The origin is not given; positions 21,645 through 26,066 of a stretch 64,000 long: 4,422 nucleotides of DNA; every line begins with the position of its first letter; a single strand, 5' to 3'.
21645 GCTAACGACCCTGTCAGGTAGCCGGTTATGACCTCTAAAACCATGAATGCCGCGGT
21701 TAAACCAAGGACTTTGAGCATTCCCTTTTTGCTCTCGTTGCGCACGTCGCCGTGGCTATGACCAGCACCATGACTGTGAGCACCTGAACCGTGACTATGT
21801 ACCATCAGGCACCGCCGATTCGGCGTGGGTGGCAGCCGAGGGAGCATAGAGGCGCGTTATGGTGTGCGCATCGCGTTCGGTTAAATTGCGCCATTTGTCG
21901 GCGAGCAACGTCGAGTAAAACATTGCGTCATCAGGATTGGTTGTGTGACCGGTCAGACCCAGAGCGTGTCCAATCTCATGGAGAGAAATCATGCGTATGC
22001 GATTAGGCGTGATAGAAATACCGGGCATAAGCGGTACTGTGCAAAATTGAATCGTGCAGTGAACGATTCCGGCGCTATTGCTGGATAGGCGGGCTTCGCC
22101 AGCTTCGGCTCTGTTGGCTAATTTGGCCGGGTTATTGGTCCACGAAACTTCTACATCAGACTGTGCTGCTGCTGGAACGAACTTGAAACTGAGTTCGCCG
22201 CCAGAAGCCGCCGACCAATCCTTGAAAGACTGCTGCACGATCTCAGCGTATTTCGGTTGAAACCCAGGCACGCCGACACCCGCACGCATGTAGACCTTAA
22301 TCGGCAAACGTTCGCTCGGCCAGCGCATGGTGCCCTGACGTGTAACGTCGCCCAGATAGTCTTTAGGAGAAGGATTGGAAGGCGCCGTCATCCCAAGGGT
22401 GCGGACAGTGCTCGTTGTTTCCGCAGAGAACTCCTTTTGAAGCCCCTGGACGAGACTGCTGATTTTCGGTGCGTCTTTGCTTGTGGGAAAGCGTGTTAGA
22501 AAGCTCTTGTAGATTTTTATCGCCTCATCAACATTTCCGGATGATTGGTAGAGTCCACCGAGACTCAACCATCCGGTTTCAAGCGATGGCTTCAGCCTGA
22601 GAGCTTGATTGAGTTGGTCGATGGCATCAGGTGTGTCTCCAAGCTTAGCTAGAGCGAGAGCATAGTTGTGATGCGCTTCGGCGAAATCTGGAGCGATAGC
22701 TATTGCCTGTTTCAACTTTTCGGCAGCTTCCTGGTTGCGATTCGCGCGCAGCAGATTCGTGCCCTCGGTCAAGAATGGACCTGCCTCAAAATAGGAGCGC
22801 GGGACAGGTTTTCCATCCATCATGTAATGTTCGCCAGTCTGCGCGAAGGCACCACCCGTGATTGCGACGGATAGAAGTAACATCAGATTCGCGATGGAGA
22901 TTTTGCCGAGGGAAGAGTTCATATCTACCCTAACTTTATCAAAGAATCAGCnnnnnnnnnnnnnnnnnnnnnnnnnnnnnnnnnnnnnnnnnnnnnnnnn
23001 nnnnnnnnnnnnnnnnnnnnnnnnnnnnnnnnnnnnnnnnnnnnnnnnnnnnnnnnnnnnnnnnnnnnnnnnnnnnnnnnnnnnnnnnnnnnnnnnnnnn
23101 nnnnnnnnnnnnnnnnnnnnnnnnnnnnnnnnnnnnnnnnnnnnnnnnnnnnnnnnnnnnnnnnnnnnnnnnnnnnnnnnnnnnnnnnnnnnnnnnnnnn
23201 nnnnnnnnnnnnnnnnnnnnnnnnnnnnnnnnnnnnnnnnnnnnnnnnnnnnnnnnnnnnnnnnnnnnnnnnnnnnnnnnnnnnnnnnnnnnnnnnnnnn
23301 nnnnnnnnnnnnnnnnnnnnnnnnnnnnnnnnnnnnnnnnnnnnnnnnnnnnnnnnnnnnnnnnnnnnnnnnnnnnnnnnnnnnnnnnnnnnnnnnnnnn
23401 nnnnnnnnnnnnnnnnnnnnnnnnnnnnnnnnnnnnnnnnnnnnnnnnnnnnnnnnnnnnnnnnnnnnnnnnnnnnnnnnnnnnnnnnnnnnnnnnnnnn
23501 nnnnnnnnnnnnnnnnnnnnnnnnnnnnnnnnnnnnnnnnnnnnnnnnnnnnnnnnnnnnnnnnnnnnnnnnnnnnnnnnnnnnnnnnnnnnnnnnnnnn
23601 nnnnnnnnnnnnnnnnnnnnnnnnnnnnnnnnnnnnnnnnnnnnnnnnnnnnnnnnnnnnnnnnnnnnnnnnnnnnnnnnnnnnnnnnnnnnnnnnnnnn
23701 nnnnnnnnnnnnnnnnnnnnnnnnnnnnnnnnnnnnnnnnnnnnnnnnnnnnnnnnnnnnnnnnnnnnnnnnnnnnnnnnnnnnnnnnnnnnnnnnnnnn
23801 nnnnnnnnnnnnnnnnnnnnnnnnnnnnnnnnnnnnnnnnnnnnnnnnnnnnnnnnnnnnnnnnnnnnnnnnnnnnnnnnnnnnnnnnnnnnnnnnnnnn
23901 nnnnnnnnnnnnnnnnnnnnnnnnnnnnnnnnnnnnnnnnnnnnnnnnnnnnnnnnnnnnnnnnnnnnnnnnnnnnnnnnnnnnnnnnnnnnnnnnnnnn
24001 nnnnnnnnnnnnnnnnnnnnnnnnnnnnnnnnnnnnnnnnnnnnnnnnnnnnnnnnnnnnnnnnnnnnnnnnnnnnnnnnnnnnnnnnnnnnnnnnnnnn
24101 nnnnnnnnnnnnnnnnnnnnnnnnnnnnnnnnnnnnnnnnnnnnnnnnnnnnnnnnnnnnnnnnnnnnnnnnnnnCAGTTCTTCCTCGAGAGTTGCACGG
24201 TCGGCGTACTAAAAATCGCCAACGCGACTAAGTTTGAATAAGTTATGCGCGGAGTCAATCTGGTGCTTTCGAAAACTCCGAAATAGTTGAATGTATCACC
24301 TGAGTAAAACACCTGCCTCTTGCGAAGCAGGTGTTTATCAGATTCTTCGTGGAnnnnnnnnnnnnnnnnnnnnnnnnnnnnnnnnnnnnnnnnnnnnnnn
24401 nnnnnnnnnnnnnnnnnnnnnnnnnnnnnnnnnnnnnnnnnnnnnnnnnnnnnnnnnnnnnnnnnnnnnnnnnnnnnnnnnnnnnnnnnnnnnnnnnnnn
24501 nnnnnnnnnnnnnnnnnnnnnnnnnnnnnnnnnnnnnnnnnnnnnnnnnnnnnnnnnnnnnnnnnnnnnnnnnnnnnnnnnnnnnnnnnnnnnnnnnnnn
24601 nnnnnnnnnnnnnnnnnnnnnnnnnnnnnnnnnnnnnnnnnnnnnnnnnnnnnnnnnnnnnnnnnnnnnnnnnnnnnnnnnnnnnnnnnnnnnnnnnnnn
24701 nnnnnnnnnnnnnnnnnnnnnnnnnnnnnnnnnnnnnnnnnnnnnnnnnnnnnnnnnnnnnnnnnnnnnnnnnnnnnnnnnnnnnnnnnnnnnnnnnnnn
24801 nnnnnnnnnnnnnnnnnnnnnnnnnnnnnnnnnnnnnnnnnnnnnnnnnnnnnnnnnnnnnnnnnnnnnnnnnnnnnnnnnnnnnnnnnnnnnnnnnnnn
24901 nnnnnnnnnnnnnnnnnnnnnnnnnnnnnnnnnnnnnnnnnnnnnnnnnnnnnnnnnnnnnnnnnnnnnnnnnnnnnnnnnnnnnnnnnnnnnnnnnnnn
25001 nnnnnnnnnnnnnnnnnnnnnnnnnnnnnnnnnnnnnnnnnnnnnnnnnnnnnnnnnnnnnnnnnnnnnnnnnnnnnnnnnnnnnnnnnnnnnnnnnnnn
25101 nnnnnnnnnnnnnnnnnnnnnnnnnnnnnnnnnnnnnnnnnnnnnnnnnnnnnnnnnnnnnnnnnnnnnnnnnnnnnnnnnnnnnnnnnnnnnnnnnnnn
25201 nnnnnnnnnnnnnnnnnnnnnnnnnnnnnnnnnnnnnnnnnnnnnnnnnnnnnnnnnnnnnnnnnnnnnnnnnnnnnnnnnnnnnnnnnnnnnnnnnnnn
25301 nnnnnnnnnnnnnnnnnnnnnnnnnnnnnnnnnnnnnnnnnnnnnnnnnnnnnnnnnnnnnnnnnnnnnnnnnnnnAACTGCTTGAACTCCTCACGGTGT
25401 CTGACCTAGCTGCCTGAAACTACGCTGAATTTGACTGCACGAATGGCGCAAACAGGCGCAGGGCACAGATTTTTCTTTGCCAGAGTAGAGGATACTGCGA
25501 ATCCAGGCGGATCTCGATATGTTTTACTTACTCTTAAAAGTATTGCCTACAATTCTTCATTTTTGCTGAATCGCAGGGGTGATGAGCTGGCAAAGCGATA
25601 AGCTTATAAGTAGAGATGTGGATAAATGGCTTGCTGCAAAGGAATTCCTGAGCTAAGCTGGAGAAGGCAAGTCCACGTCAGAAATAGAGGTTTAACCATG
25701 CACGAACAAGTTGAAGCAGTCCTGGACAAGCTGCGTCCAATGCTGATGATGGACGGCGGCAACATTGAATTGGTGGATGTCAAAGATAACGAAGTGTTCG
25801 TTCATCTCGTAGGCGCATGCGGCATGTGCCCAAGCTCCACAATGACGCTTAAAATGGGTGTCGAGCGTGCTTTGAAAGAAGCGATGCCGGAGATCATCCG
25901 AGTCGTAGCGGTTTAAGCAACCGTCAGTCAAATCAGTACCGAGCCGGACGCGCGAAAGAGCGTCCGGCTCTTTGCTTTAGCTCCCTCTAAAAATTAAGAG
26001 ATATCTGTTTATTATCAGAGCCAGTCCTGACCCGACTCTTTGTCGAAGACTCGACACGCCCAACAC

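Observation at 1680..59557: Window-wide pattern: tandem-repeat arrays seeded from the stop-codon-spanning 3' ends of genes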

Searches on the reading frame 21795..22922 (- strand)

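Call 72: search_protein_families(library=pfam, proteins=[window:21795-22922:-])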
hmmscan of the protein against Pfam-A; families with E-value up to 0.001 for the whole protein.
window:21795-22922:- (375 aa): 15 families
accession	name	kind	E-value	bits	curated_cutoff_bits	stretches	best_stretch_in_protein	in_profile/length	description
PF07719.23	TPR_2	-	1e-14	53.8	27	1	81-113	1-33/34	Tetratricopeptide repeat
PF13414.12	TPR_11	-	4.1e-13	49.2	26.8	2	61-95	8-42/42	TPR repeat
PF13432.12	TPR_16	-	9.6e-13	48.8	32.7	1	51-113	1-63/65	Tetratricopeptide repeat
PF13428.12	TPR_14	-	3.2e-12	46.3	23.5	0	82-121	2-41/44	Tetratricopeptide repeat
PF14559.12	TPR_19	-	2.1e-10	41.2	25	1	57-112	1-56/68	Tetratricopeptide repeat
PF00413.30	Peptidase_M10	-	7.6e-10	39.3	24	1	225-360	23-159/159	Matrixin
PF13424.12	TPR_12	-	2.1e-09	37.8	30.1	0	81-111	45-75/77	Tetratricopeptide repeat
PF00515.34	TPR_1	-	2.2e-09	37.2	27.8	0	81-113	1-33/34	Tetratricopeptide repeat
PF13181.12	TPR_8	-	8.5e-09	35.3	25.7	0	81-113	1-33/34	Tetratricopeptide repeat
PF13174.12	TPR_6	-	6.8e-08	33.1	26.3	0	121-148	6-33/33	Tetratricopeptide repeat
PF13176.12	TPR_7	-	1.4e-07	31.4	27.9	0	118-142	2-26/36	Tetratricopeptide repeat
PF13371.12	TPR_9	-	2.6e-07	31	35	1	58-113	6-61/73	Tetratricopeptide repeat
PF13431.12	TPR_17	-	2.7e-07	30.8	24.4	1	71-101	3-33/34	Tetratricopeptide repeat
PF03704.23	BTAD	-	0.00033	21.5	22.1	0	80-141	61-122/146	Bacterial transcriptional activator domain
PF23914.1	TPR_CcmH_CycH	-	0.00064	20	42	0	58-148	61-154/158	Cytochrome c-type biogenesis protein H TPR domain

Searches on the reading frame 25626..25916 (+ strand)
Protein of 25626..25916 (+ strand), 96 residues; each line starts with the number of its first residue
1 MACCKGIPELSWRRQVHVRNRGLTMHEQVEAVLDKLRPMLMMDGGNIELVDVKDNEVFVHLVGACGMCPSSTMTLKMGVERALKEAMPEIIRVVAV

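Call 73: search_protein_families(library=pfam, proteins=[window:25626-25916:+])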
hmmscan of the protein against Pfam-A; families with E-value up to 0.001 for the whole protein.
window:25626-25916:+ (96 aa): 1 family
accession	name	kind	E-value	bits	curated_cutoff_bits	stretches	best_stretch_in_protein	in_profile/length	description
PF01106.22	NifU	-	1.1e-28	99.6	27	1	29-94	1-67/67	NifU-like domain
